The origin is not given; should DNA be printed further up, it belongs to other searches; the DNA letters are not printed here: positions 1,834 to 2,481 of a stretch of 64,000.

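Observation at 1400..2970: Tandem triplication of a complete promoter-leader-gene-terminator cassette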

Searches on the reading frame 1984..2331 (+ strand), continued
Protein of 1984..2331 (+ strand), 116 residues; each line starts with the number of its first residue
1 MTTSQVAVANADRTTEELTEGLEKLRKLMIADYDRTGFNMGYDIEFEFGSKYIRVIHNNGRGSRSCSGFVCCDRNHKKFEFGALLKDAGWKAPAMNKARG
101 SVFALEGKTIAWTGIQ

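Call 37: find_related_loci(query=A2, collection=viral_contigs, flank=5000)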
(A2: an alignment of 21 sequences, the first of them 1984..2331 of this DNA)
Query A2 (116 aa) in viral_contigs; peptide patterns used: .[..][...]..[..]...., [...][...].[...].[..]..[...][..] (x = any residue, [..] = any of these).
117 stretches matched a pattern; 16 encode a relative of the query (tblastn E <= 1e-3); 16 distinct loci.
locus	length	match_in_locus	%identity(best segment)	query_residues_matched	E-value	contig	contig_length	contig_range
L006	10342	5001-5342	57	1-116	9e-37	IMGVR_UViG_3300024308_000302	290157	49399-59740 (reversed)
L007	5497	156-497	40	13-114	2e-19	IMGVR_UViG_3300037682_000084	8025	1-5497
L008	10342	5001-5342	35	12-114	4e-16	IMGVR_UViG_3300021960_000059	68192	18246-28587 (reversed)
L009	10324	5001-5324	36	18-114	3e-15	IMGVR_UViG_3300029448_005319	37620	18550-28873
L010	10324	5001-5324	35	18-114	8e-15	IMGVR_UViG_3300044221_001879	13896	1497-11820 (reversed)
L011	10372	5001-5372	30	4-114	4e-14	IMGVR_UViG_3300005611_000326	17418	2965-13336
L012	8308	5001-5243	41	22-114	5e-14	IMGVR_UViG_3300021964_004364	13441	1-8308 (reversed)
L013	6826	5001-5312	34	15-114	4e-12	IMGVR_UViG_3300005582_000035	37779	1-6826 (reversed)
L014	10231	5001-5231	35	46-115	1e-11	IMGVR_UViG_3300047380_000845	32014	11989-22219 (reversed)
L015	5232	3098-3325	35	46-115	2e-10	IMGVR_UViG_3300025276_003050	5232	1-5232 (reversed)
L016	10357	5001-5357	31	14-116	2e-10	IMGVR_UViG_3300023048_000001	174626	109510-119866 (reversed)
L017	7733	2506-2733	35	46-115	2e-10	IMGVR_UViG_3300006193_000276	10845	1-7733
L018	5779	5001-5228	35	46-115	2e-10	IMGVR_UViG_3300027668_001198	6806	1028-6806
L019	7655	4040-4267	35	46-115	3e-10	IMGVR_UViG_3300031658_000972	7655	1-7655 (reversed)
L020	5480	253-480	35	46-115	3e-10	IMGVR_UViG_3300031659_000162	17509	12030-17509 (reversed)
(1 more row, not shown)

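Call 38: find_encoding_contigs(protein=P0015, flank=5000, max_places=6)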
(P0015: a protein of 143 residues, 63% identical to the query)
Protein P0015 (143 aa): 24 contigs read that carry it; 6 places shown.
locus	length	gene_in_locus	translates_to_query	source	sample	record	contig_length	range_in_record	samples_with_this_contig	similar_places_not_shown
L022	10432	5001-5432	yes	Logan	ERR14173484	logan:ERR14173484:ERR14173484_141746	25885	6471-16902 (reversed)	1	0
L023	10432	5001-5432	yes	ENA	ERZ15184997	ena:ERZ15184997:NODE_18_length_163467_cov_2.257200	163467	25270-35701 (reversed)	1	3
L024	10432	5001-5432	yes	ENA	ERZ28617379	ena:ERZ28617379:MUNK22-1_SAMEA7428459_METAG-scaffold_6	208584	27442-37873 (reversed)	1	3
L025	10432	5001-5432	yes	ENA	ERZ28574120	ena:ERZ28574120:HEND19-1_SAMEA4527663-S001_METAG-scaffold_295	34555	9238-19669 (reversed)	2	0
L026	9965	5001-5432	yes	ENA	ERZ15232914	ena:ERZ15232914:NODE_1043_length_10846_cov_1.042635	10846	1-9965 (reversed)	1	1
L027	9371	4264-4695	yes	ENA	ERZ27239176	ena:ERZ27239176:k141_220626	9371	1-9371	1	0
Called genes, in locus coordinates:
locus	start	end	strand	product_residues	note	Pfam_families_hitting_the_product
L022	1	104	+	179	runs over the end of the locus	-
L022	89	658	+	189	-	-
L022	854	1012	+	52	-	-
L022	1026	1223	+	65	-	-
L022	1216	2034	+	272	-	-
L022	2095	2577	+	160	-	PF02464:CinA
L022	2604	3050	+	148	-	PF13671:AAA_33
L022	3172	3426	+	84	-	-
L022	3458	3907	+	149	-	PF26820:Phage_T4_Y00F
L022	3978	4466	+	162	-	-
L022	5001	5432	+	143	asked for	-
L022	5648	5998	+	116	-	-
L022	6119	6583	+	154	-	-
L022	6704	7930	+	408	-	-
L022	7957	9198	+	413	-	-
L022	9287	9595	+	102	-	-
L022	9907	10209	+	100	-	-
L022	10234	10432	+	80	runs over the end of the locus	-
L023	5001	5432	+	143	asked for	-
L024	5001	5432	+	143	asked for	-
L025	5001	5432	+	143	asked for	-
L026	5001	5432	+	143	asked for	-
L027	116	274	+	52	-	-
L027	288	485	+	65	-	-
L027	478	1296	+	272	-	-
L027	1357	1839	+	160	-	PF02464:CinA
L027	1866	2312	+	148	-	PF13671:AAA_33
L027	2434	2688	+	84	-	-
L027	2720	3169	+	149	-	PF26820:Phage_T4_Y00F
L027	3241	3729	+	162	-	-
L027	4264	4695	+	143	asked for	-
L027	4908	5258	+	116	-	-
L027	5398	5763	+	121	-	-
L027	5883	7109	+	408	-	-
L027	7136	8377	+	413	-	-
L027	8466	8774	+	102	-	-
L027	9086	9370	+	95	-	?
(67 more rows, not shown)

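Call 40: predict_structure(alignment_id=A4)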
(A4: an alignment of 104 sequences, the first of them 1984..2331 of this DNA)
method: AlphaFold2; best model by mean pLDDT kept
length: 116 residues; sequences in the alignment: 104
mean_pLDDT: 85.8   pTM: 0.77
mean pLDDT of the five models: 85.8, 84.7, 84.5, 82.9, 80.7
residues with pLDDT >= 90: 64; 70-90: 40; 50-70: 8; < 50: 4
segments of 3 or more residues with pLDDT < 50: 1-3
pLDDT, mean of each block of 10 residues (from residue 1): 49 82 93 83 91 91 90 90 93 92 88 87
secondary structure, 60 per line:
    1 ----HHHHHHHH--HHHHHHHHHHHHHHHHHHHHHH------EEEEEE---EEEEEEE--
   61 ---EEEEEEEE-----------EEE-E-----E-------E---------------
elements in order: H5-12 H15-36 E43-48 E52-58 E64-71 E83-85

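Call 46: fold_search(model_id=the predicted structure, library=viral)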
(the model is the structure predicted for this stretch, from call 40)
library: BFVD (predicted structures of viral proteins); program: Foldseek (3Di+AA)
matches with E <= 10: 1104; with E <= 0.001: 9
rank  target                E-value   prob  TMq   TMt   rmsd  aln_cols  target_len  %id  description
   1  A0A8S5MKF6            1.6e-05  1.00  0.58  0.67   2.6        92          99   32  Uncharacterized protein [Siphoviridae sp. ctrpg19]
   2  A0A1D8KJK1            2.5e-05  1.00  0.68  0.51   6.1       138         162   23  Uncharacterized protein [Synechococcus phage S-CAM3]
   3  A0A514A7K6            4.8e-05  1.00  0.65  0.58   3.4       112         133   27  (no name in the UniProt tables at hand)
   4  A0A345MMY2            6.5e-05  1.00  0.63  0.70   2.9       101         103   25  (no name in the UniProt tables at hand)
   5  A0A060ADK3            6.9e-05  1.00  0.59  0.60   4.8       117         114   23  (no name in the UniProt tables at hand)
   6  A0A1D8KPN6            1.0e-04  1.00  0.53  0.55   7.5       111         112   28  Uncharacterized protein [Synechococcus phage S-CAM9]
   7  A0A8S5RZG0            1.4e-04  1.00  0.61  0.75   2.5       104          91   18  Uncharacterized protein [Myoviridae sp. ctNQV2]
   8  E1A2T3                1.5e-04  1.00  0.56  0.52   4.6       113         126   18  Uncharacterized protein [Aeromonas phage phiAS5]
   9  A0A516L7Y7            2.7e-04  1.00  0.53  0.52   3.8        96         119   25  (no name in the UniProt tables at hand)
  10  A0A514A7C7            1.5e-03  1.00  0.57  0.62   3.1        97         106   18  (no name in the UniProt tables at hand)
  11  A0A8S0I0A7            3.7e-03  0.98  0.35  0.33  11.6       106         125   12  (no name in the UniProt tables at hand)
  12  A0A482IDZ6            5.0e-03  1.00  0.46  0.42   7.2       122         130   16  (no name in the UniProt tables at hand)
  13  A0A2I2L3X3            4.5e-02  0.97  0.50  0.52   4.0       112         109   19  Uncharacterized protein [Orpheovirus IHUMI-LCC2]
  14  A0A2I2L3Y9            9.9e-02  0.80  0.43  0.21  11.0       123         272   12  Uncharacterized protein (Fragment) [Orpheovirus IHUMI-LCC2]
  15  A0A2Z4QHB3            1.1e-01  0.75  0.28  0.42   8.9        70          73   20  (no name in the UniProt tables at hand)
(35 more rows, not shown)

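Call 47: list_cluster_members(proteins=[P0210, P0211, P0213, P0238, P0253, P0264, P0189])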
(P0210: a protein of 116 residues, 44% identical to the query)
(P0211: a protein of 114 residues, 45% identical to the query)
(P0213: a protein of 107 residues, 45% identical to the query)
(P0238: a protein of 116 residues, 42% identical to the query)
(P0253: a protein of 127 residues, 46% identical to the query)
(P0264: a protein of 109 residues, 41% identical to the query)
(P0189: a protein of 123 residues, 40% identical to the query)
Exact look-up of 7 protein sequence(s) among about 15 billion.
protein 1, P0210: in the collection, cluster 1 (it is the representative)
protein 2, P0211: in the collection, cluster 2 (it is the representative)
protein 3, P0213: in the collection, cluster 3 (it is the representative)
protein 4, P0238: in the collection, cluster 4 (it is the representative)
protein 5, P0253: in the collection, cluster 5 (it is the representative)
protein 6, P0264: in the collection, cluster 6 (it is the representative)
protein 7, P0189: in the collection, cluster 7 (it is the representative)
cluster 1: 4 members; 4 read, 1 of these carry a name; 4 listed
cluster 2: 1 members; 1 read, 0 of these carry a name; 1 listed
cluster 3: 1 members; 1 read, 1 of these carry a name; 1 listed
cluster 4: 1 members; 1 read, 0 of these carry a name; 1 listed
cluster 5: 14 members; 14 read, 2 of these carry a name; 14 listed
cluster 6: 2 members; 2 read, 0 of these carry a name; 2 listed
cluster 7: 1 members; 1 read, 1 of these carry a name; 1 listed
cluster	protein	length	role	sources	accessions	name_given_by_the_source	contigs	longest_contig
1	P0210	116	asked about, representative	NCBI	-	-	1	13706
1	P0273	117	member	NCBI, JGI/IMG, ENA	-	hypothetical protein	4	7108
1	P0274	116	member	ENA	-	-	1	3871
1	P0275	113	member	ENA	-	-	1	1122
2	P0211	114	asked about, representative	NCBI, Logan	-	-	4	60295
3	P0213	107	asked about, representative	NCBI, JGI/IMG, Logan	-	hypothetical protein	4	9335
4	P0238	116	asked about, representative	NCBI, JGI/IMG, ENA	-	-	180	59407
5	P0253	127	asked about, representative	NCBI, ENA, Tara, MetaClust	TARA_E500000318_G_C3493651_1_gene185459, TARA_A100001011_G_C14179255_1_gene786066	strand:+ start:433 stop:816 length:384 start_codon:yes stop_codon:yes gene_type:complete | TARA_030_DCM_0.22-1.6_C14179255_1_gene786066 "" ""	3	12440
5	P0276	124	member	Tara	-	strand:+ start:1065 stop:1439 length:375 start_codon:yes stop_codon:yes gene_type:complete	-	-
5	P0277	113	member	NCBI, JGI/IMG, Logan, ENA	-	-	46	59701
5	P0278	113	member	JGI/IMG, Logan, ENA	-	-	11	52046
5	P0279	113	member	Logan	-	-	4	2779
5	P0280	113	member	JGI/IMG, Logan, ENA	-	-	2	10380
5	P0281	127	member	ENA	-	-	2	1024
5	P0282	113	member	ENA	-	-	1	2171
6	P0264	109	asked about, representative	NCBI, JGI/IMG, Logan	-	-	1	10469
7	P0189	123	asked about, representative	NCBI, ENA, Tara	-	strand:- start:461 stop:832 length:372 start_codon:yes stop_codon:yes gene_type:complete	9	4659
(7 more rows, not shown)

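Call 48: search_dna_similar(query=P0238, collection=phages, mode=protein, max_rows=60, max_evalue=0.001, rows=spread)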
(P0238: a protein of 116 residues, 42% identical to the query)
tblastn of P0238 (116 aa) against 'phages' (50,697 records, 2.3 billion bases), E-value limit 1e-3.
Records with a match: 198; places in all: 199; records where one place covers at least 80% of the query: 144.
Best place of each record, by identity: <60% 198.
By first word of the organism name: Klebsiella 112; Caulobacter 25; Enterobacter 20; Cronobacter 14; Synechococcus 10; Citrobacter 4; Escherichia 3; Cyanophage 3; Raoultella 2; Pelagibacter 1; and 4 more.
By host as written in the record: Klebsiella pneumoniae 53; - 8; Klebsiella sp. M5a1 8; Caulobacter vibrioides CB15 8; Enterobacter cloacae 7; Cronobacter sakazakii 7; Klebsiella pneumoniae JHCK1 (BEI NR-48976) 6; Caulobacter vibrioides 6; and 59 more.
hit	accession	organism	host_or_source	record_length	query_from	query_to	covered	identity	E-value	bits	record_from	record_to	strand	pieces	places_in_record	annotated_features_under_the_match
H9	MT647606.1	Pelagibacter phage Mosig EXVC030M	Candidatus Pelagibacter ubique HTCC1062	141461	1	116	100%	39.2%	9e-17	80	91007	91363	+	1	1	hypothetical protein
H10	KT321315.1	Enterobacter phage phiEap-3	Enterobacter aerogenes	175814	7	112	91%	33.0%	6e-5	46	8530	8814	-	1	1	hypothetical protein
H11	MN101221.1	Klebsiella phage KMI7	Klebsiella michiganensis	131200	7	112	91%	33.0%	9e-5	45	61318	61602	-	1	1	hypothetical protein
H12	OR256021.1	Klebsiella phage P52_1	Klebsiella pneumoniae Kp2069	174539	7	112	91%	32.2%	1e-4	45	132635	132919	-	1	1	none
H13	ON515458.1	Klebsiella phage BL02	Klebsiella pneumoniae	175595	7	112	91%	32.2%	1e-4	45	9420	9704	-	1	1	hypothetical protein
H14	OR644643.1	Klebsiella phage NU-KP11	Klebsiella pneumoniae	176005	7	112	91%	32.2%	1e-4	45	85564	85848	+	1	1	hypothetical protein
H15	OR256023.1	Klebsiella phage P61_1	Klebsiella pneumoniae Kp2112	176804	7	112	91%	32.2%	1e-4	45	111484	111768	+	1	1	none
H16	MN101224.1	Klebsiella phage KMI10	Klebsiella michiganensis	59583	7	112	91%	32.2%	1e-4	45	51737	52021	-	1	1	hypothetical protein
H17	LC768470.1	Klebsiella phage phiKp_9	Klebsiella pneumoniae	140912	7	112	91%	32.2%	1e-4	45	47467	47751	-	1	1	hypothetical protein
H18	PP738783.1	Klebsiella phage vB_KpnM_Tauntaun_ER47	Klebsiella pneumoniae JHCK1 (BEI ...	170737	7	112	91%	32.2%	1e-4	45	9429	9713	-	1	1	hypothetical protein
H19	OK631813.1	Klebsiella phage Kpn35c1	Klebsiella pneumoniae J24552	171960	7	112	91%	32.2%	1e-4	45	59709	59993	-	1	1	hypothetical protein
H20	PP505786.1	Klebsiella phage vB_KM5a1_KLB10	Klebsiella sp. M5a1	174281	7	112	91%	32.2%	1e-4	45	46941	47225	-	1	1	hypothetical protein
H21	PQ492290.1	Klebsiella phage vB_KpnM_p4515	Klebsiella pneumoniae 4515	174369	7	112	91%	32.2%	1e-4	45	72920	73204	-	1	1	record has no annotation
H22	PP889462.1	Klebsiella phage phi1_146007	Klebsiella pneumoniae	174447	7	112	91%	32.2%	1e-4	45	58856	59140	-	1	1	hypothetical protein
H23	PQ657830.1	Klebsiella phage Roth90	Klebsiella sp. KPUK04a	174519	7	112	91%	32.2%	1e-4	45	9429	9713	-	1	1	hypothetical protein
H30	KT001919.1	Klebsiella phage Miro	Klebsiella pneumoniae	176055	7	112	91%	32.2%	1e-4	45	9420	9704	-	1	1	hypothetical protein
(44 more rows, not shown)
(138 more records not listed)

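Call 49: get_annotated_region(hit=H30, flank=4000)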
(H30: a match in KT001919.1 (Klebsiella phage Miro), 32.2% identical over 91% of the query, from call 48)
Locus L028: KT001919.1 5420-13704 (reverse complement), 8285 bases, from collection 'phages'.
description: Klebsiella phage Miro, complete genome.
organism: Klebsiella phage Miro (NCBI taxid 1675608)
taxonomy: Viruses; Duplodnaviria; Heunggongvirae; Uroviricota; Caudoviricetes; Straboviridae; Slopekvirus; Klebsiella virus Miro
host: Klebsiella pneumoniae; source: -; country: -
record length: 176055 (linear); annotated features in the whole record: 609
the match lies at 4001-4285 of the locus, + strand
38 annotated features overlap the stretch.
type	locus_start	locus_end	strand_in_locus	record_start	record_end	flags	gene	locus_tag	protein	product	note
CDS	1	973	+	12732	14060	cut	-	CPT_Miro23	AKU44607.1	DNA helicase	contains P-loop containing nucleoside triphosphate hydrolase domain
regulatory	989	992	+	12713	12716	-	-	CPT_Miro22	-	ribosome_binding_site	-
CDS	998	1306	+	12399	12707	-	-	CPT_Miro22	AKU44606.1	hypothetical protein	-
regulatory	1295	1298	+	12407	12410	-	-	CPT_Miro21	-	ribosome_binding_site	-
CDS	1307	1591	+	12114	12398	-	-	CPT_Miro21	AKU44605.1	hypothetical protein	-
regulatory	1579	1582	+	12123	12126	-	-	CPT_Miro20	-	ribosome_binding_site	-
CDS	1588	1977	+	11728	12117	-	-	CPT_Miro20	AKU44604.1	DNA exonuclease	-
CDS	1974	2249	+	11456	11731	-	-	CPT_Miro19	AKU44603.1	hypothetical protein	-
regulatory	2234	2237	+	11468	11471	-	-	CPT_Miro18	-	ribosome_binding_site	-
CDS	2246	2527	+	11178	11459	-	-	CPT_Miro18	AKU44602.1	peptidoglycan-binding protein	contains LysM domain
regulatory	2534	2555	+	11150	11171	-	-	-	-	terminator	-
regulatory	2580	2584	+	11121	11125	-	-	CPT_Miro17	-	ribosome_binding_site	-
CDS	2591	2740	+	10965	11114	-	-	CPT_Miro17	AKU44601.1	hypothetical protein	-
regulatory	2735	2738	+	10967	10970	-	-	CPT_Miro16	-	ribosome_binding_site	-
CDS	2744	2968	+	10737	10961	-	-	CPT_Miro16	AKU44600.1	hypothetical protein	-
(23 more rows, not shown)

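Call 50: get_annotated_region(hit=H9, flank=4000)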
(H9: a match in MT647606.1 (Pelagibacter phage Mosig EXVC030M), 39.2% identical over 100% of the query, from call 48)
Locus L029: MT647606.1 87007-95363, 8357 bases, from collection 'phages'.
description: Pelagibacter phage Mosig EXVC030M, complete genome.
organism: Pelagibacter phage Mosig EXVC030M (NCBI taxid 2759214)
taxonomy: Viruses; Duplodnaviria; Heunggongvirae; Uroviricota; Caudoviricetes; Kyanoviridae
host: Candidatus Pelagibacter ubique HTCC1062; source: oxygen minimum zone; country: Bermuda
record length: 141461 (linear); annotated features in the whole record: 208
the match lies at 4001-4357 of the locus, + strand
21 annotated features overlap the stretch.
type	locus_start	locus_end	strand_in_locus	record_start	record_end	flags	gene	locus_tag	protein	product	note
CDS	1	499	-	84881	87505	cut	-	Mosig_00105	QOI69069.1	hypothetical protein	-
CDS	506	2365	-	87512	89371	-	-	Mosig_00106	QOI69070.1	putative baseplate J domain protein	-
CDS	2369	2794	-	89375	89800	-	-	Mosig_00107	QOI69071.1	putative baseplate wedge protein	putative Baseplate wedge Gp25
CDS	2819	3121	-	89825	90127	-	-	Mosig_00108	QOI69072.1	hypothetical protein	-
CDS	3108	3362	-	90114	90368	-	-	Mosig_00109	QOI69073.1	hypothetical protein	-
CDS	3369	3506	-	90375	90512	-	-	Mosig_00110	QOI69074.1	hypothetical protein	-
CDS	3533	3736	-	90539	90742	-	-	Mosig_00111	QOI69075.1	hypothetical protein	-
CDS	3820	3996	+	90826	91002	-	-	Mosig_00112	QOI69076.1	hypothetical protein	-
CDS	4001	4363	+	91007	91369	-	-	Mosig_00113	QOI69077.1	hypothetical protein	-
CDS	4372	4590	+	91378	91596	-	-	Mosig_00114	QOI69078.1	hypothetical protein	-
tRNA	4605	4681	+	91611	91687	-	-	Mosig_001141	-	tRNA-Pro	tRNA-Pro(tgg)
tRNA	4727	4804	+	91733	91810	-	-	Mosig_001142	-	tRNA-Arg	tRNA-Arg(tct)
misc_feature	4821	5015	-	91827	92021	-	-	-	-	-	similar to hypothetical protein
tRNA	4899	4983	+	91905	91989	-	-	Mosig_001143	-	tRNA-Leu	tRNA-Leu(taa)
CDS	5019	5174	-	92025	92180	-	-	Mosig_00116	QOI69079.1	hypothetical protein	-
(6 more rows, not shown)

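Call 57: fold_search(model_id=the predicted structure, library=pdb)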
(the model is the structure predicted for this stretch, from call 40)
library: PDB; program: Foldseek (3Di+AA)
matches with E <= 10: 285; with E <= 0.001: 0
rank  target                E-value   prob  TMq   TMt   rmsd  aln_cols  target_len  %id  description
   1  8fg6_B                1.2e+00  0.12  0.23  0.19   6.8        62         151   18  Design of amyloidogenic peptide traps (released 2024-03-20)
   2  6rd4_7                1.4e+00  0.20  0.19  0.13   2.7        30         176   10  CryoEM structure of Polytomella F-ATP synthase, Full dimer, composite map (released 2019-07-03)
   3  6aon_A                1.4e+00  0.06  0.18  0.05  12.8        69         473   20  1.72 Angstrom Resolution Crystal Structure of 2-Oxoglutarate Dehydrogenase Complex Subunit Dihydrolipoamide Dehydrogen (released 2017-08-23)
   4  7wn7_B                1.5e+00  0.14  0.19  0.09   7.0        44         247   16  Crystal structure of HearNPV P26 (released 2022-11-23)
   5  8a8o_C                1.6e+00  0.25  0.25  0.28   3.3        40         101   20  PAPS reductase from Methanothermococcus thermolithotrophicus refined to 1.45 A (released 2023-04-26)
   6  8dtc_A                1.6e+00  0.20  0.24  0.09   7.1        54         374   18  Crystal Structure of Glucokinase with bound glucose from Acanthamoeba castellanii (released 2022-08-10)
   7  1o7l_B                1.6e+00  0.12  0.20  0.10   7.0        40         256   18  Molybdate-activated form of ModE from Escherichia coli (released 2003-02-20)
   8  3ept_A                1.8e+00  0.15  0.18  0.05   2.5        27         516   18  Structure of the rebeccamycin biosynthetic enzyme RebC with reduced flavin (released 2008-12-09)
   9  7wn7_A                1.9e+00  0.12  0.19  0.09   7.0        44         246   16  Crystal structure of HearNPV P26 (released 2022-11-23)
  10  8a8o_D                2.0e+00  0.20  0.25  0.28   3.6        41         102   20  PAPS reductase from Methanothermococcus thermolithotrophicus refined to 1.45 A (released 2023-04-26)
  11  7ouj                  2.0e+00  0.14  0.18  0.05   2.4        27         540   15  Crystal structure of the flavoprotein monooxygenase RubL from rubromycin biosynthesis (released 2021-11-03)
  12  4jpd                  2.0e+00  0.06  0.24  0.25   7.2        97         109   15  The structure of CyaY from Burkholderia cenocepacia (released 2013-03-27)
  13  9bed_A                2.1e+00  0.06  0.20  0.28  10.6        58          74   16  Tungstate binding protein (Tungbindin) from Eubacterium limosum with eight molybdates bound (released 2024-09-04)
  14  8os5_B                2.1e+00  0.06  0.19  0.12   9.6        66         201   12  Crystal structure of the Factor XII heavy chain reveals an interlocking dimer with a FnII to kringle domain interactio (released 2024-03-27)
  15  2r0g_A                2.3e+00  0.14  0.18  0.04   2.4        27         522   18  Chromopyrrolic acid-soaked RebC with bound 7-carboxy-K252c (released 2007-09-25)
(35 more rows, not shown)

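Call 58: search_protein_families(library=ncbifam, proteins=[window:1984-2331:+], max_evalue=0.1)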
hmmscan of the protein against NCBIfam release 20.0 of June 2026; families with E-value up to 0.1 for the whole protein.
window:1984-2331:+ (116 aa): 0 families
